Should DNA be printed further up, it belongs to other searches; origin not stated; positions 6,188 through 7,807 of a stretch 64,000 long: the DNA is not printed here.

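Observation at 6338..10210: Three tandem, translationally coupled giant pilin-like (PilV/shufflon-N-like) genes with no pilus machinery in view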

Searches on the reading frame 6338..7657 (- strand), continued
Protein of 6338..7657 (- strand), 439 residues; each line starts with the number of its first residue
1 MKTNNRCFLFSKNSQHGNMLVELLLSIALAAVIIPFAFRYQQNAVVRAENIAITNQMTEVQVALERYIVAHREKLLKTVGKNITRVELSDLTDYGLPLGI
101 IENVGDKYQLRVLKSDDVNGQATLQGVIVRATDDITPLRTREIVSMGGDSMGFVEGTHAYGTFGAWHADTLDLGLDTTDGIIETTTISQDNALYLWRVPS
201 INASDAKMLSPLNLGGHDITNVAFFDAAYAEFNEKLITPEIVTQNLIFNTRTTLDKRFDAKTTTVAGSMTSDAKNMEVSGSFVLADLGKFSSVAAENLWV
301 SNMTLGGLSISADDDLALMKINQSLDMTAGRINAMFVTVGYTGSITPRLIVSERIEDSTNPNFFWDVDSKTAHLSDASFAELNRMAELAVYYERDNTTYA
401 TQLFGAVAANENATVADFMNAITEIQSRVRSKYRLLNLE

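Call 43: find_related_loci(query=A3, collection=metagenome_contigs, flank=10000)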
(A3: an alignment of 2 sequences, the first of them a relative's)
Query A3 (434 aa) in metagenome_contigs; peptide patterns used: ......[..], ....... (x = any residue, [..] = any of these).
600 stretches matched a pattern (row limit reached: there are more); 17 encode a relative of the query (tblastn E <= 1e-3); 17 distinct loci.
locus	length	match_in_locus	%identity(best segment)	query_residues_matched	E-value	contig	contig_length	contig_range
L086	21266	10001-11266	57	12-434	5e-171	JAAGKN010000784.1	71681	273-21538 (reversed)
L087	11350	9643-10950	53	1-434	2e-164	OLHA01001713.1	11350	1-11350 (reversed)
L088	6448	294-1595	53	3-434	1e-164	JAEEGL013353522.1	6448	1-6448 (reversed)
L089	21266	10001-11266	57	12-434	2e-160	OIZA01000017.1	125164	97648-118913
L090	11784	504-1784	52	9-434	2e-160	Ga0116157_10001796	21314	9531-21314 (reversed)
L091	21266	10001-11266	56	12-434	1e-157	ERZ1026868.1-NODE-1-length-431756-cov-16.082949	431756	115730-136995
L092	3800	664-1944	52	9-434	7e-157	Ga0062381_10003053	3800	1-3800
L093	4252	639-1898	52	12-434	2e-154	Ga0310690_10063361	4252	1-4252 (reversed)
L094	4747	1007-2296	49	5-434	4e-148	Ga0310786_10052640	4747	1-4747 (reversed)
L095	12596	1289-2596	48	3-434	5e-145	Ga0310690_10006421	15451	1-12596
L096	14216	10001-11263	50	12-434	5e-145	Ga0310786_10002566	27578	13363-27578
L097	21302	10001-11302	58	1-434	3e-178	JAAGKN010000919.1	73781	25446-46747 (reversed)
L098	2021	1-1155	52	49-434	6e-145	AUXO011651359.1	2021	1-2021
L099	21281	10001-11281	52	9-434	2e-160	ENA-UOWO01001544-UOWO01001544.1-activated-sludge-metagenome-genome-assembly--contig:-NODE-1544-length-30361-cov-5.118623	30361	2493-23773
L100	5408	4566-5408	50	10-292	6e-89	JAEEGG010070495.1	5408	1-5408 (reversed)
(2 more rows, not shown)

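Call 51: search_protein_families(library=ncbifam, proteins=[L091:9453-9893:+, L091:10010-11269:+, L091:11259-11978:+, L091:11999-13636:+, L091:13638-14711:+, L091:2-2068:+, L091:2073-2690:+], max_evalue=0.1)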
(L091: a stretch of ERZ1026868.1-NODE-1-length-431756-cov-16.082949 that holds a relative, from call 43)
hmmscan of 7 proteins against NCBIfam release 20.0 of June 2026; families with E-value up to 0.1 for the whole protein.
L091:9453-9893:+ (146 aa): 2 families
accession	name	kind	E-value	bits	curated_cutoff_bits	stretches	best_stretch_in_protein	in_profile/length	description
NF047847.2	SS_mature_LptM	equivalog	0.0074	16.4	27.7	1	9-25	1-21/31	LPS translocon maturation chaperone LptM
TIGR03736.1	PRTRC_ThiF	hypoth_equivalog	0.015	14.6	144.75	1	56-114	110-167/245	PRTRC system ThiF family protein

L091:10010-11269:+ (419 aa): 0 families

L091:11259-11978:+ (239 aa): 17 families
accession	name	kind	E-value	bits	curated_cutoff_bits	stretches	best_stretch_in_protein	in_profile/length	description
TIGR03021.1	pilP_fam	equivalog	1.9e-11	45.1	34.65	1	116-218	8-114/119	type IV pilus biogenesis protein PilP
NF038350.1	taxis_HmpF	equivalog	7e-05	21.4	200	1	76-147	119-189/553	pilus motility taxis protein HmpF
NF009344.0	PRK12705.1-1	equivalog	0.0011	17.7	831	1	25-162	28-166/572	hypothetical protein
NF045487.1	ASRP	equivalog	0.003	16.2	300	1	55-164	88-196/593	archaea-specific SMC-related protein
TIGR02168.1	SMC_prok_B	equivalog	0.0036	15.1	567.35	1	75-168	376-469/1181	chromosome segregation protein SMC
TIGR04523.1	Mplasa_alph_rch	subfamily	0.0079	14.2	270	1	66-194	388-516/745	helix-rich protein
TIGR02169.1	SMC_prok_A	equivalog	0.012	13.3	729.4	1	78-168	316-490/1165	chromosome segregation protein SMC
NF033885.1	conj_TraP_IncI1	equivalog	0.018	14.8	135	1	12-155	22-156/217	conjugal transfer protein TraP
NF045780.1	TrlF_fam_ATP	equivalog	0.018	13.8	350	1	51-207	556-721/944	TrlF family AAA-like ATPase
NF041378.1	XopZ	subfamily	0.021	12.8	1300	1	81-169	185-275/1292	XopZ family type III secretion system effector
TIGR03185.1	DNA_S_dndD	equivalog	0.027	12.9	245.85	1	67-174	378-489/650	DNA sulfur modification protein DndD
NF003434.0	PRK04950.1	equivalog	0.029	14.3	127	1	115-219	96-185/205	RNA chaperone ProQ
NF043058.1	T4SS_LegC2C7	subfamily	0.034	13.1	350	1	77-175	114-209/348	LegC2/C7 family Dot/Icm T4SS effector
NF009644.1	PRK13169.1-5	equivalog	0.044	14.4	130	1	66-133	5-66/116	DNA replication initiation control protein YabA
NF041511.1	PA2816_fam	equivalog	0.046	13.7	50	1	55-139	30-114/138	PA2816 family glutamine-rich protein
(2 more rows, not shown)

L091:11999-13636:+ (545 aa): 19 families
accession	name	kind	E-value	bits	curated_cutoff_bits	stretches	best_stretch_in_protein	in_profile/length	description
TIGR02533.1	type_II_gspE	equivalog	5.5e-63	213.3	630.25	1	138-534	116-484/486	type II secretion system ATPase GspE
TIGR02538.1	type_IV_pilB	equivalog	1.8e-54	185.3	675.65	1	133-534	183-560/564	type IV-A pilus assembly ATPase PilB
NF053534.1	T4PilAsmATPsTfpB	equivalog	5.3e-52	177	850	1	125-534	194-580/584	type IV pilus assembly ATPase TfpB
NF007755.0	PRK10436.1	equivalog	1.2e-48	165.9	617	1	128-538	82-461/465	type II secretion system protein GspE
NF041000.1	ATPase_ComGA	equivalog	1.6e-41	142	300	1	137-423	2-265/267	competence type IV pilus ATPase ComGA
TIGR01420.1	pilT_fam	subfamily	4.4e-32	111.6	319.1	1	136-422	3-259/343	PilT/PilU family type 4a pilus ATPase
TIGR02525.1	plasmid_TraJ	equivalog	1.8e-17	63.4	368.3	1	277-401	149-272/372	plasmid transfer ATPase TraJ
TIGR02788.1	VirB11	equivalog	1.1e-12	47.7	249.95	1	280-415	147-282/308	P-type DNA transfer ATPase VirB11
TIGR02524.1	dot_icm_DotB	equivalog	1.5e-12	47.4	463.3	1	277-407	134-261/358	Dot/Icm type IV secretion system ATPase DotB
NF058587.1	archaellum_moto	equivalog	3.9e-12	45.7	550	1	280-398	278-393/527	archaellum flagellar ATPase motor FlaI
TIGR02782.1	TrbB_P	equivalog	1.5e-10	40.8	304.55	1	280-415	139-269/303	P-type conjugative transfer ATPase TrbB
TIGR03819.1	heli_sec_ATPase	hypoth_equivalog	2.1e-09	37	373.15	1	265-404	167-303/340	TadA family conjugal transfer-associated ATPase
NF010407.0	PRK13833.1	subfamily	9.3e-09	35.1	499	1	280-405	147-266/323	conjugal transfer protein TrbB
NF053672.1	bindosome_BasE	exception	7.6e-08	31.5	1000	1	281-401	274-391/512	bindosome assembly system ATPase subunit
NF010469.0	PRK13894.1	subfamily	7.8e-08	32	508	1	280-401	152-267/320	conjugal transfer ATPase TrbB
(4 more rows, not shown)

L091:13638-14711:+ (357 aa): 8 families
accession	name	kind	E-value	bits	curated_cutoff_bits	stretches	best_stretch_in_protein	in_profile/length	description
TIGR02120.1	GspF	equivalog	3.5e-20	72.6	424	1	15-344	59-389/401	type II secretion system inner membrane protein GspF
NF041012.2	T4P_ComGB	equivalog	1.3e-17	64.1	240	1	23-278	5-258/332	competence type IV pilus assembly protein ComGB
NF007861.0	PRK10573.1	equivalog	2.7e-14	53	401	1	17-344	57-386/401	protein transport protein HofC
NF052606.1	T4PiliAsmPilCMyx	equivalog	6.1e-14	51.7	700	1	23-345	84-407/419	type IV pilus assembly protein PilC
NF052607.1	T4PiliAsmPilCThrm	equivalog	8e-12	44.9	700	1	23-357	70-405/406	type IV pilus assembly protein PilC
NF047826.1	T3SSXpsF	equivalog_domain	2.8e-08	33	650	1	104-352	149-400/405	type II secretion system protein XpsF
TIGR01511.1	ATPase-IB1_Cu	subfamily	0.057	12.3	397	1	96-157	470-528/542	copper-translocating P-type ATPase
NF007684.0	PRK10359.1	equivalog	0.079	12.6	248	0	6-65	51-109/232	lipopolysaccharide core heptose(II) kinase RfaY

L091:2-2068:+ (688 aa): 10 families
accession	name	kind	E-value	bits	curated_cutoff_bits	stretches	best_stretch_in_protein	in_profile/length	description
TIGR00929.1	VirB4_CagE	subfamily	5.6e-97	325.8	643.1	1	53-682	167-787/792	VirB4 family type IV secretion/conjugal transfer ATPase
NF010473.0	PRK13898.1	equivalog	1e-59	202.4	1050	1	51-674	171-786/801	type IV secretion system ATPase VirB4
NF010427.0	PRK13853.1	equivalog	8e-46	156.3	957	1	87-675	194-773/789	type IV secretion system protein VirB4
NF010447.0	PRK13873.1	equivalog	4e-35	121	1020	1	177-599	297-709/815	conjugal transfer protein TrbE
NF010404.0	PRK13830.1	subfamily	6.2e-31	106.9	810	1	178-600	310-725/818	conjugal transfer protein TrbE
NF010466.0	PRK13891.1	subfamily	5.3e-28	97.4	1322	1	189-684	350-842/852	conjugal transfer protein TrbE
TIGR02746.1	TraC-F-type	equivalog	5.7e-10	37.7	567.05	1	195-602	300-717/800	type IV secretion system protein TraC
NF045975.1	VirB4_plasma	equivalog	0.00034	18.5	590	0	51-384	239-573/894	Mbov_0397 family ICE element conjugal transfer ATPase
NF045971.1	conju_CD1110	equivalog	0.0027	16.1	325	0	178-286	276-385/752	VirB4-like conjugal transfer ATPase, CD1110 family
TIGR03743.1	SXT_TraD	subfamily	0.039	12.4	366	1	324-353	174-203/636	conjugative transfer system coupling protein TraD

L091:2073-2690:+ (205 aa): 1 family
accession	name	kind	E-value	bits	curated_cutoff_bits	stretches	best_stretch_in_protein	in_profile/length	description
TIGR03128.2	RuMP_HxlA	equivalog_domain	0.09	12.4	200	0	115-192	49-127/205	3-hexulose-6-phosphate synthase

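Call 54: search_solved_structures(query=L085:13995-15419:+, max_evalue=1)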
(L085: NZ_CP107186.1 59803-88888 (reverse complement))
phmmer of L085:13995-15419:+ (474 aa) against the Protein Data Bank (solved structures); distinct sequences matched with E-value up to 1: 19.
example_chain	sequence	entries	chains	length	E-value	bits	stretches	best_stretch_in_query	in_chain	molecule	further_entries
2rey_A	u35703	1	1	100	0.22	13.8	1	303-329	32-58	Segment polarity protein dishevelled homolog DVL-2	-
3cby_A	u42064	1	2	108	0.22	13.8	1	303-329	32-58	Dishevelled-2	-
2kaw_A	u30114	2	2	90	0.23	13.8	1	303-329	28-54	Segment polarity protein dishevelled homolog DVL-1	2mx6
1mc7_A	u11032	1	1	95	0.24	13.7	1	303-329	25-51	Segment polarity protein dishevelled homolog DVL-1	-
6zbq_A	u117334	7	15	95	0.25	13.6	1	303-329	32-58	Dishevelled, dsh homolog 3 (Drosophila), isoform CRA_b | Segment polarity protein dishevelled homolog DVL-3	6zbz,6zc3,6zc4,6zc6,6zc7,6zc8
3fy5_A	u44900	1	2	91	0.26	13.6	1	303-329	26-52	Segment polarity protein dishevelled homolog DVL-2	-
6lca_A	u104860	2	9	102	0.28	13.5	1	303-329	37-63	Segment polarity protein dishevelled homolog DVL-1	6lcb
1l6o_A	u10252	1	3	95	0.29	13.5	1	303-329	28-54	Segment polarity protein dishevelled homolog DVL-2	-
8wwr_A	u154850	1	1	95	0.29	13.4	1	303-329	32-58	Segment polarity protein dishevelled homolog DVL-2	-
3cbx_A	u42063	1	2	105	0.3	13.4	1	303-329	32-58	Dishevelled-2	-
2f0a_A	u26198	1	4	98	0.31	13.4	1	303-329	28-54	Segment polarity protein dishevelled homolog DVL-2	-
8s6a_B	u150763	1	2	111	0.34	13.2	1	303-329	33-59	Segment polarity protein dishevelled homolog DVL-3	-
8yr7_A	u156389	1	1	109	0.34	13.2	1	303-329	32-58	Segment polarity protein dishevelled homolog DVL-2,Rho guanine nucleotide exchange factor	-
3cbz_A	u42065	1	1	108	0.35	13.2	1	303-329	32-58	Dishevelled-2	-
3cc0_A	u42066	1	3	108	0.36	13.2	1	303-329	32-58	Dishevelled-2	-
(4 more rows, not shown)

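Call 55: search_solved_structures(query=A1, max_evalue=10)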
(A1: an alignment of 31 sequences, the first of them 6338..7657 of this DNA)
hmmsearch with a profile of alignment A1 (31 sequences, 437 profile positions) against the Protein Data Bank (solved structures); distinct sequences matched with E-value up to 10: 2.
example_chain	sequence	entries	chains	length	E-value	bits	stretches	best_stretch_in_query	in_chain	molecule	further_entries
9egp_A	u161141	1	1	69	0.074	15.2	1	9-59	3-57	Geopilin domain 1 protein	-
7tgg_A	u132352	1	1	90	0.55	12.3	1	5-64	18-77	Geopilin domain 1 protein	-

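Call 72: search_protein_families(library=phrogs, proteins=[window:6338-7657:-], max_evalue=0.01)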
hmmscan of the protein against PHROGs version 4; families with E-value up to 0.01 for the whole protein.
window:6338-7657:- (439 aa): 0 families

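Call 74: search_protein_families(library=pfam, proteins=[P0361, P0362, P0364, P0379, P0380, P0388, P0411, P0436, P0457, P0478], max_evalue=1)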
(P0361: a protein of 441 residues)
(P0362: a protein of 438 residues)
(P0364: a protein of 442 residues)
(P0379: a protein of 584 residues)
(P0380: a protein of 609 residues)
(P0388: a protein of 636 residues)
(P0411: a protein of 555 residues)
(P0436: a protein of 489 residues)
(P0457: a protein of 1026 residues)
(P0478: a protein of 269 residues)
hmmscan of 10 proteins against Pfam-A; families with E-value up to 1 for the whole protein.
P0361 (441 aa): 1 family
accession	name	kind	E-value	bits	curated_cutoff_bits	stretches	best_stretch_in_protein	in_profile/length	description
PF02873.21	MurB_C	-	0.1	13.2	27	1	398-435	51-88/99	UDP-N-acetylenolpyruvoylglucosamine reductase, C-terminal domain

P0362 (438 aa): 0 families

P0364 (442 aa): 1 family
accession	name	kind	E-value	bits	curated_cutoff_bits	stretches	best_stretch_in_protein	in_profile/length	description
PF06292.23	MUN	-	0.17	11.3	24.2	1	49-115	342-408/473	MUN domain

P0379 (584 aa): 1 family
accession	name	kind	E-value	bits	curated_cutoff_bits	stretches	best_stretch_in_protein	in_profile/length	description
PF22648.2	SET7_N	-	0.19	12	27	1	274-330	10-66/74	Histone H3 K4-specific methyltransferase SET7 N-terminal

P0380 (609 aa): 0 families

P0388 (636 aa): 2 families
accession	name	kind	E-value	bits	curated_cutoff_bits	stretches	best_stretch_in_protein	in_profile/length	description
PF18649.7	EcpB_C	-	0.1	13.1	26.1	1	370-419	11-56/72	EcpB C-terminal domain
PF25069.2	Med14_C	-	0.24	12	28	1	7-64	63-120/146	Med14 C-terminal domain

P0411 (555 aa): 0 families

P0436 (489 aa): 1 family
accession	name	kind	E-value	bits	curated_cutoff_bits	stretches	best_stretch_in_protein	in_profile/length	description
PF09581.16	Spore_III_AF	-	0.017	15.6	28.3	1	6-110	19-108/185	Stage III sporulation protein AF (Spore_III_AF)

P0457 (1026 aa): 0 families

P0478 (269 aa): 2 families
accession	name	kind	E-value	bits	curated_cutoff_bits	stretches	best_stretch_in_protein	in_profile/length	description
PF04917.17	Shufflon_N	-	3.7e-21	76.4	27.5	1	48-256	10-212/324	Bacterial shufflon protein, N-terminal constant region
PF25115.1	Agd3_CE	-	0.031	13.7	27.6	1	29-65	291-326/366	Agd3 deacetylase domain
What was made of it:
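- One intermediate, P0478, scores 3.7e-21 (call 74).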
